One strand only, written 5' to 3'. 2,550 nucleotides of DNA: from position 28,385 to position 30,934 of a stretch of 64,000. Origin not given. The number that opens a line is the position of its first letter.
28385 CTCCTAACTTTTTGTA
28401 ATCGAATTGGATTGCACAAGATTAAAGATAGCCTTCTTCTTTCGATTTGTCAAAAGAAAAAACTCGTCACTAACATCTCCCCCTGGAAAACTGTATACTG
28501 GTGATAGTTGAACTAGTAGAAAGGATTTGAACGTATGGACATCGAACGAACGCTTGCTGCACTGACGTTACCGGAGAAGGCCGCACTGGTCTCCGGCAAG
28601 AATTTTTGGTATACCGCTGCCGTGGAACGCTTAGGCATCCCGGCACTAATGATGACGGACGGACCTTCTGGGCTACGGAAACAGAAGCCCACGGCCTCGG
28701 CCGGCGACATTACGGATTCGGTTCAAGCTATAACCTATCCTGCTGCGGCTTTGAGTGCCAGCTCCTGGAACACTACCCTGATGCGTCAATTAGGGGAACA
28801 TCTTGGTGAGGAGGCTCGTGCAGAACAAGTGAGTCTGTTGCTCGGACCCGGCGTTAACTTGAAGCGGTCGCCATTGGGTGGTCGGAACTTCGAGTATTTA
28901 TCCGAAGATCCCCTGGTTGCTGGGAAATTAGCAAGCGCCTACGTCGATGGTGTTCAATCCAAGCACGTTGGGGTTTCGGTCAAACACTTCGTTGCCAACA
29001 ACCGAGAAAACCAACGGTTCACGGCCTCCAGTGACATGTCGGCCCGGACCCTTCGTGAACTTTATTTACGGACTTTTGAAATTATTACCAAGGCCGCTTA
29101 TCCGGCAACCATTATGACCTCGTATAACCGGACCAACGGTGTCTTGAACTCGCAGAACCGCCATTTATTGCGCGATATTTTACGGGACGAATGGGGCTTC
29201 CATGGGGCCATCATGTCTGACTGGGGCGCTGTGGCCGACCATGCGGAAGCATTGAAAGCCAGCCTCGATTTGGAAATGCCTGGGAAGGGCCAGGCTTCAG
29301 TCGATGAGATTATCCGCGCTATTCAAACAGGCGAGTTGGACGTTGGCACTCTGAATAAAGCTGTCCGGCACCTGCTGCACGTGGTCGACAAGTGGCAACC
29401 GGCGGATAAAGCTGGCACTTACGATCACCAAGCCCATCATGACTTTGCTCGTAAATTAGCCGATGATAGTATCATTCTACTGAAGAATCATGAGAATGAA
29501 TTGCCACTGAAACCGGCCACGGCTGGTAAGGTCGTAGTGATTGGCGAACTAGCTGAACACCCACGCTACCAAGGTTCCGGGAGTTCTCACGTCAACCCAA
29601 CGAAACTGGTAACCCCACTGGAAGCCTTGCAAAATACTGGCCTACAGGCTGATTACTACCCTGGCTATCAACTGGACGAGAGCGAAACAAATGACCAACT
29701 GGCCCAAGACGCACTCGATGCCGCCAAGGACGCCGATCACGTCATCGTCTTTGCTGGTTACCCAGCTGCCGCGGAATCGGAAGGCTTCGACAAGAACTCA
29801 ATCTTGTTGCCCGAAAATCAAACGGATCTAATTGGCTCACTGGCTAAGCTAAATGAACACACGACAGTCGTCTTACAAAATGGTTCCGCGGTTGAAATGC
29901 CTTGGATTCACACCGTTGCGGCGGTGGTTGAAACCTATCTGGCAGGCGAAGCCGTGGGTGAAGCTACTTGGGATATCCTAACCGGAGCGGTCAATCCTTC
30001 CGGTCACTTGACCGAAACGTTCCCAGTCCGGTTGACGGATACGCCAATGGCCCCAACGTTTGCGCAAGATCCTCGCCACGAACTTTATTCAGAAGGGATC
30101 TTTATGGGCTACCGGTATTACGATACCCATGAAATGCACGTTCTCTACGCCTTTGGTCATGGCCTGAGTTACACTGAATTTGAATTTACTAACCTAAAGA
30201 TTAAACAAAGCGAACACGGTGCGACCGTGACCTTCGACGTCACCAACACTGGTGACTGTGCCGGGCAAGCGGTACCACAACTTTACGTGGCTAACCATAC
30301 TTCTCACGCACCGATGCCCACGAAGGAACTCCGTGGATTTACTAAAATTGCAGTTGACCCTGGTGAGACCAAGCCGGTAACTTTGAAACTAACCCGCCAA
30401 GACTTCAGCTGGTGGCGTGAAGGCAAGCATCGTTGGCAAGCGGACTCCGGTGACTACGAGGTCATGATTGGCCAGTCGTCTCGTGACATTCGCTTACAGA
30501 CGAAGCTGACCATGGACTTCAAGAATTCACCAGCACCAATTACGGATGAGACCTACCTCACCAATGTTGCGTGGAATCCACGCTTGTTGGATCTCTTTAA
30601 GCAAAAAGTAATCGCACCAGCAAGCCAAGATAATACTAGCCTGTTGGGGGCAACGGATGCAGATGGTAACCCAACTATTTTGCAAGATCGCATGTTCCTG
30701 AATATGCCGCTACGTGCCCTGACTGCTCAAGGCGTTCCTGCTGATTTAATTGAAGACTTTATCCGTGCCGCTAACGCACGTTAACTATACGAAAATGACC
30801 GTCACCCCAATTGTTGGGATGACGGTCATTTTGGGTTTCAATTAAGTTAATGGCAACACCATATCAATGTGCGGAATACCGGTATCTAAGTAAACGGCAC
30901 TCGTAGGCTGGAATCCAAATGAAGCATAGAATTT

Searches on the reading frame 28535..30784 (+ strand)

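Call 29: search_protein_families(library=ncbifam, proteins=[window:28535-30784:+])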
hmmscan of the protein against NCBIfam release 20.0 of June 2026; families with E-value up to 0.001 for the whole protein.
window:28535-30784:+ (749 aa): 8 families
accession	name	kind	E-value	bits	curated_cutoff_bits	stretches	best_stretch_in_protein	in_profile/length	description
NF041610.1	alph_arabinopyran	equivalog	1.7e-226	753.9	1300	1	10-722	3-712/738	exo-alpha-(1->6)-L-arabinopyranosidase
NF052330.1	BetGlucosiCelf0468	equivalog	6.3e-129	431.5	1300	2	7-367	3-373/817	beta-d-glucosidase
NF041579.1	betaxyl_Flavo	equivalog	7.8e-79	265.6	1350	2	291-656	343-710/716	beta-xylosidase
NF011678.0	PRK15098.1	equivalog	3.8e-77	260.4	666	1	64-654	116-759/765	beta-glucosidase BglX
NF052329.1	XyloArabinsidase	equivalog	1.7e-74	251.3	1050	1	63-655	106-725/750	beta-xylosidase/alpha-l-arabinosidase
NF041776.1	xylosidase_Xyl3A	equivalog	3.2e-72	243.7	1250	2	390-656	576-843/846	xylan 1,4-beta-xylosidase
NF052331.1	Bet13-16Glucosase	equivalog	1.5e-58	198.6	1330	2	383-655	478-743/750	exo-beta-d-1,3/1,6-glucosidase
NF003740.0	PRK05337.1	equivalog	1.1e-05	24.8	207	1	79-229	96-250/340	beta-N-acetylhexosaminidase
